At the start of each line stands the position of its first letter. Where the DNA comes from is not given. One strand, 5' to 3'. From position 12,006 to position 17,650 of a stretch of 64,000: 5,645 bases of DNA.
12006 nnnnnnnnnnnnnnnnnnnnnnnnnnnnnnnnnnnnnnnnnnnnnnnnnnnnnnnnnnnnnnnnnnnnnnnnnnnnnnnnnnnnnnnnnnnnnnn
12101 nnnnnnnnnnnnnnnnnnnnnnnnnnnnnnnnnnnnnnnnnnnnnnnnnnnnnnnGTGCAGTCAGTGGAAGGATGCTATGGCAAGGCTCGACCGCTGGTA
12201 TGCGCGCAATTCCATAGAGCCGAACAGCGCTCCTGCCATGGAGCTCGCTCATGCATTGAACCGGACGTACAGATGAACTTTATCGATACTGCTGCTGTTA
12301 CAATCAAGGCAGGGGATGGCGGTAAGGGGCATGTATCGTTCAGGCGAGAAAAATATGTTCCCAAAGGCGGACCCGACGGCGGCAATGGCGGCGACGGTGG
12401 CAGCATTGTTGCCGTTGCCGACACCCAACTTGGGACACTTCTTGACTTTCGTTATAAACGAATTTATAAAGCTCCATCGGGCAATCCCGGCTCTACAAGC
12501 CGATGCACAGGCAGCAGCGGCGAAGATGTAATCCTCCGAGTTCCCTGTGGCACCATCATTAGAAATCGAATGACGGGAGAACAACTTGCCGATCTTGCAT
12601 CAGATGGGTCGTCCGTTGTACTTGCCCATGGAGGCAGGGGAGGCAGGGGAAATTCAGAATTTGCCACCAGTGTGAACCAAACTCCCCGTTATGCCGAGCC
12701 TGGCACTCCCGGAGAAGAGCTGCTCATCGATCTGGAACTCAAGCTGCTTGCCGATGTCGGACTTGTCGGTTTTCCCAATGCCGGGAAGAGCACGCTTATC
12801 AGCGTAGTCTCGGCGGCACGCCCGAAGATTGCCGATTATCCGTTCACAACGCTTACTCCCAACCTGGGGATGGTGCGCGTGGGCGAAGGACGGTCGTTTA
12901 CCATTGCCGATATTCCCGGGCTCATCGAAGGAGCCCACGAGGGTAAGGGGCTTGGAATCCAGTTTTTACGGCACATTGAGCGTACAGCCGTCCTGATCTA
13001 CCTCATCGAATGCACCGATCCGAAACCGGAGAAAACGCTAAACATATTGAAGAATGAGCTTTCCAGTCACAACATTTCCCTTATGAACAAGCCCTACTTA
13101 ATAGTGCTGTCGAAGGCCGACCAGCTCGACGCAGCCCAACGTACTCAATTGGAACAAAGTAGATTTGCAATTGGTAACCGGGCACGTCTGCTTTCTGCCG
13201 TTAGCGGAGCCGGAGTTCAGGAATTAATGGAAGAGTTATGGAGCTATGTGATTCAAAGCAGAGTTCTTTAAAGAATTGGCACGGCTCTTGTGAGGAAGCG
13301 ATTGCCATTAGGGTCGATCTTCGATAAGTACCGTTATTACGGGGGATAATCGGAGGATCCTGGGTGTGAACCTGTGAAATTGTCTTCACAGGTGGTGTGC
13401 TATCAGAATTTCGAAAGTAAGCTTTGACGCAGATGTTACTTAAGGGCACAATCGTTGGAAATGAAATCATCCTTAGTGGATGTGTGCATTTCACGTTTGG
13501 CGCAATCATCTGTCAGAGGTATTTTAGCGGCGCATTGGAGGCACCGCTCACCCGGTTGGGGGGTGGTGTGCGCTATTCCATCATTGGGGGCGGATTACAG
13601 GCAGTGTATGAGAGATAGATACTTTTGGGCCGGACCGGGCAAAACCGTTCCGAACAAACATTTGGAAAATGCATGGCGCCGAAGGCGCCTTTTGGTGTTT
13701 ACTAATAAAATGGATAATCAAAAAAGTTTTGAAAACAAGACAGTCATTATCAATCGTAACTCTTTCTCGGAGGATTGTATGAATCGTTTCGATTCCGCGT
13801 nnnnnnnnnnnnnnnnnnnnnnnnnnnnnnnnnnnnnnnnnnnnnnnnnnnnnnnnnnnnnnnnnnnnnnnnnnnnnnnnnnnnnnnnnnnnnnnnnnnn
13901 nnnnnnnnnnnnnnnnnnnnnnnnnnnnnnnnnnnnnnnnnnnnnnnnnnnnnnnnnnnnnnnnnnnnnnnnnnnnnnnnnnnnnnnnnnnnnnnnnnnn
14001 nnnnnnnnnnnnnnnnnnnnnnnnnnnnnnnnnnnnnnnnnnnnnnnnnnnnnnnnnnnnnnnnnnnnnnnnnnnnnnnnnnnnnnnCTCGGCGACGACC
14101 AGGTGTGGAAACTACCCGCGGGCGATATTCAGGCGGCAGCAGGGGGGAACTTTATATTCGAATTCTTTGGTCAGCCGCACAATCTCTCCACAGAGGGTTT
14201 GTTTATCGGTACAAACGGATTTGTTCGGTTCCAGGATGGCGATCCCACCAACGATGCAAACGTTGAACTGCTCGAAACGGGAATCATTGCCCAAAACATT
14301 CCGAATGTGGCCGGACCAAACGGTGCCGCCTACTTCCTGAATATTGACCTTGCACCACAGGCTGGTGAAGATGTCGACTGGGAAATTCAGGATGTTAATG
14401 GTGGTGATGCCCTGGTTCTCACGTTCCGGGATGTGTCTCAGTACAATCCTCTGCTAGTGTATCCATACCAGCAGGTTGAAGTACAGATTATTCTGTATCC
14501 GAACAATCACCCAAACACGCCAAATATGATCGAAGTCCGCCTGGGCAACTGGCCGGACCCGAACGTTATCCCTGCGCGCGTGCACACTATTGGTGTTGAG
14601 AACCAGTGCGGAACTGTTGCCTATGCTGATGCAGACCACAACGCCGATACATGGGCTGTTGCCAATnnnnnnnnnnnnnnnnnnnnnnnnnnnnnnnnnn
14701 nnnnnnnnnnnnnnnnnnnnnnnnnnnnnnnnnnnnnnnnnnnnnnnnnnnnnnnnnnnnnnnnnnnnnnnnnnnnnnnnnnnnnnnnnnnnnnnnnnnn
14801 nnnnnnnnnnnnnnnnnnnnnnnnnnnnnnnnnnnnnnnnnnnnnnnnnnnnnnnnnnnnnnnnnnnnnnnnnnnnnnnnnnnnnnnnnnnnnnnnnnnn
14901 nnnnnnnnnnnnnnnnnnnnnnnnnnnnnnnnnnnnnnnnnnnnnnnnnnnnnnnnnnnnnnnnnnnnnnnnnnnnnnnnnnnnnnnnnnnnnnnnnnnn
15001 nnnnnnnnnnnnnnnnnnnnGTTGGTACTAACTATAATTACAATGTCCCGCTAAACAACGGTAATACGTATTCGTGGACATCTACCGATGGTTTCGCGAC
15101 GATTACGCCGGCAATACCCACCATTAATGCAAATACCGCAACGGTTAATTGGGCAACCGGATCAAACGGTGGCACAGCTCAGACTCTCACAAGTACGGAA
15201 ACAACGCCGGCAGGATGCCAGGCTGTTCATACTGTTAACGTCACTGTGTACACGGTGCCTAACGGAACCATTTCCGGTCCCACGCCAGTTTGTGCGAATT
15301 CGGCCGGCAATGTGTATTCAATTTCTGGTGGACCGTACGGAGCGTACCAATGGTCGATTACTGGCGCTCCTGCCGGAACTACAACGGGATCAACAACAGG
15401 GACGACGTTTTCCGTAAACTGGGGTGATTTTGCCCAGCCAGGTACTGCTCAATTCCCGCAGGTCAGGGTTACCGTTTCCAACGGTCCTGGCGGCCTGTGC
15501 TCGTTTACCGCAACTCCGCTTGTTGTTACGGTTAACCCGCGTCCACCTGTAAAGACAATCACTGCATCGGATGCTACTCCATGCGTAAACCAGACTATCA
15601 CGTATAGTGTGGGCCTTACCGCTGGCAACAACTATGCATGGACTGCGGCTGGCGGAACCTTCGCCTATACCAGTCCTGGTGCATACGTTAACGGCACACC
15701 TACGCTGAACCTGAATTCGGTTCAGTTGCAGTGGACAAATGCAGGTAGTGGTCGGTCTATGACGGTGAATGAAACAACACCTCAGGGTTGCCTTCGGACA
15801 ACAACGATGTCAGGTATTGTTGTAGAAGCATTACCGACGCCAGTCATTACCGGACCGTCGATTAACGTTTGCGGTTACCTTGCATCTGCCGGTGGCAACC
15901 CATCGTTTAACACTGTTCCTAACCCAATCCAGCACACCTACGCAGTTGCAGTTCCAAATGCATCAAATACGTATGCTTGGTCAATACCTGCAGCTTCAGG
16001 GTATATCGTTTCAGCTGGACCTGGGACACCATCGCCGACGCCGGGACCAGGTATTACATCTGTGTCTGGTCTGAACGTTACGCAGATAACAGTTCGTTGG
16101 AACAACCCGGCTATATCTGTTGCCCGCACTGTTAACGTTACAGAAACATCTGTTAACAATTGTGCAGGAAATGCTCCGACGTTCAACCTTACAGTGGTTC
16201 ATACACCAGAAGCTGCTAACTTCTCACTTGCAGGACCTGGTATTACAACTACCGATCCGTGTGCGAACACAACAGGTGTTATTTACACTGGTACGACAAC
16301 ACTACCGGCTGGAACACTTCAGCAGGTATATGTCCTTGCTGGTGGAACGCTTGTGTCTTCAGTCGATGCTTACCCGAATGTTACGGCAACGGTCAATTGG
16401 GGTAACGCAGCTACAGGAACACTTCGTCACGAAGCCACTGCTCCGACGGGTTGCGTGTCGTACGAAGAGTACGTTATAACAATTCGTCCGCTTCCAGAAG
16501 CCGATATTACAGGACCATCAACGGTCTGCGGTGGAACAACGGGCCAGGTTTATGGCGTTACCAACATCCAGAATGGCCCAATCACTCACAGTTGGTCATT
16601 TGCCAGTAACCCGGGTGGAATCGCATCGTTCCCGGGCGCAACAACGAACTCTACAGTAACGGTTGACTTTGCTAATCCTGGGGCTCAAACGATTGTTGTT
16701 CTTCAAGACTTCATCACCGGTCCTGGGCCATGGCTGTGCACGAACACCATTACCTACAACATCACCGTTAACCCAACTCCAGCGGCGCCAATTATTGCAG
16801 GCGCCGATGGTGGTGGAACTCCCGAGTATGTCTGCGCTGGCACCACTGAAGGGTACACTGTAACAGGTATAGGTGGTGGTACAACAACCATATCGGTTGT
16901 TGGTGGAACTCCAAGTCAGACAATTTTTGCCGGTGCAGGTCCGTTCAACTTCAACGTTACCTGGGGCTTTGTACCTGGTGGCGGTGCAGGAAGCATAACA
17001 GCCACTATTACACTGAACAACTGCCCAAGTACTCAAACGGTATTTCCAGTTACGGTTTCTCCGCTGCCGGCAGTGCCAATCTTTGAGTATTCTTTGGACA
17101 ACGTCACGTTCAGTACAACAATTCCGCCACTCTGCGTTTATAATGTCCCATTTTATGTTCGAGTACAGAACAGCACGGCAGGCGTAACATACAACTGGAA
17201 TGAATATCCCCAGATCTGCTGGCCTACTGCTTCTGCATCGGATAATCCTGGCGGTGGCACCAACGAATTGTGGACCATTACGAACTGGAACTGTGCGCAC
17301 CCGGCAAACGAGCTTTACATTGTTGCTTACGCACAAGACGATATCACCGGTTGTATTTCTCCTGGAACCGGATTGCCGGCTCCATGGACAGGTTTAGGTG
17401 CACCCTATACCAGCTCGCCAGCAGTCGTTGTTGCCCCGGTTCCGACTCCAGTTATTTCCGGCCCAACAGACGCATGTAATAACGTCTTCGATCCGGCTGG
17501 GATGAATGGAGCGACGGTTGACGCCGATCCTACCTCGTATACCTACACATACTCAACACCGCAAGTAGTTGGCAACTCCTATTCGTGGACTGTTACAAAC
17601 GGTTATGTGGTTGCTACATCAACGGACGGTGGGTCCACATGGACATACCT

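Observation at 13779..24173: About 3,460-aa giant adhesin-like protein with ~30 tandem Ig-like modules and a distinct N-terminal domain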

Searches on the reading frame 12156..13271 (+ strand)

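Call 14: search_protein_families(library=pfam, proteins=[window:12156-13271:+], max_evalue=0.001)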
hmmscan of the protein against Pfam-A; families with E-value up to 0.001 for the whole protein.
window:12156-13271:+ (371 aa): 3 families
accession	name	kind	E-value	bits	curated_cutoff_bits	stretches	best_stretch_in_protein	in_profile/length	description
PF01018.28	GTP1_OBG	-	5.6e-60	201.9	27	1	43-197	1-155/155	GTP1/OBG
PF01926.29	MMR_HSR1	-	7.4e-25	87.7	21.9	1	200-320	1-113/113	50S ribosome-binding GTPase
PF02421.24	FeoB_N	-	1.3e-09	38.2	27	1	201-360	3-155/156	Ferrous iron transport protein B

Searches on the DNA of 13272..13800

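Call 78: search_rna_families(source=window, start=13272, end=13800, threshold=evalue, max_evalue=1)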
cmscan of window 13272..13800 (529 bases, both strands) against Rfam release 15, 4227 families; matches with E-value up to 1: 1.
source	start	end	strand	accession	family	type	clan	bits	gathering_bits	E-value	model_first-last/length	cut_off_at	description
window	13651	13694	-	RF00032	Histone3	Cis-reg;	-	17.3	34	0.067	1-46/46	no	Histone 3' UTR stem-loop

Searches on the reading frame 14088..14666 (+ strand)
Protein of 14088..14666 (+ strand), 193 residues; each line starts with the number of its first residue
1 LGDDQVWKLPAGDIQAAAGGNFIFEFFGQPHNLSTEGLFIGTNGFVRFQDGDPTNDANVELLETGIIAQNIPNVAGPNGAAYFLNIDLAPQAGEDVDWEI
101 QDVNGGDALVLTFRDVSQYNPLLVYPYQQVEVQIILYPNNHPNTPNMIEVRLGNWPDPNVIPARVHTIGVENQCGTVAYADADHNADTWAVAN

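Call 87: search_protein_families(library=pfam, alignment_id=A3, max_evalue=10)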
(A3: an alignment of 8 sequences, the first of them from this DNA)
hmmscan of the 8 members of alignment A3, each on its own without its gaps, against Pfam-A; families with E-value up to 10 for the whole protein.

A. member 1, seq(193 aa): 0 families

B. families by the number of members that match (of 8 scanned): 2 families
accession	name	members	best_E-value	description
PF06119.19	NIDO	1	0.0036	Nidogen-like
PF17081.10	SOP4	1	0.18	Suppressor of PMA 1-7 protein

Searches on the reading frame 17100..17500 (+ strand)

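Call 8: search_protein_families(library=pfam, proteins=[window:17100-17500:+], max_evalue=10)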
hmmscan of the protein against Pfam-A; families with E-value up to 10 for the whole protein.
window:17100-17500:+ (133 aa): 0 families
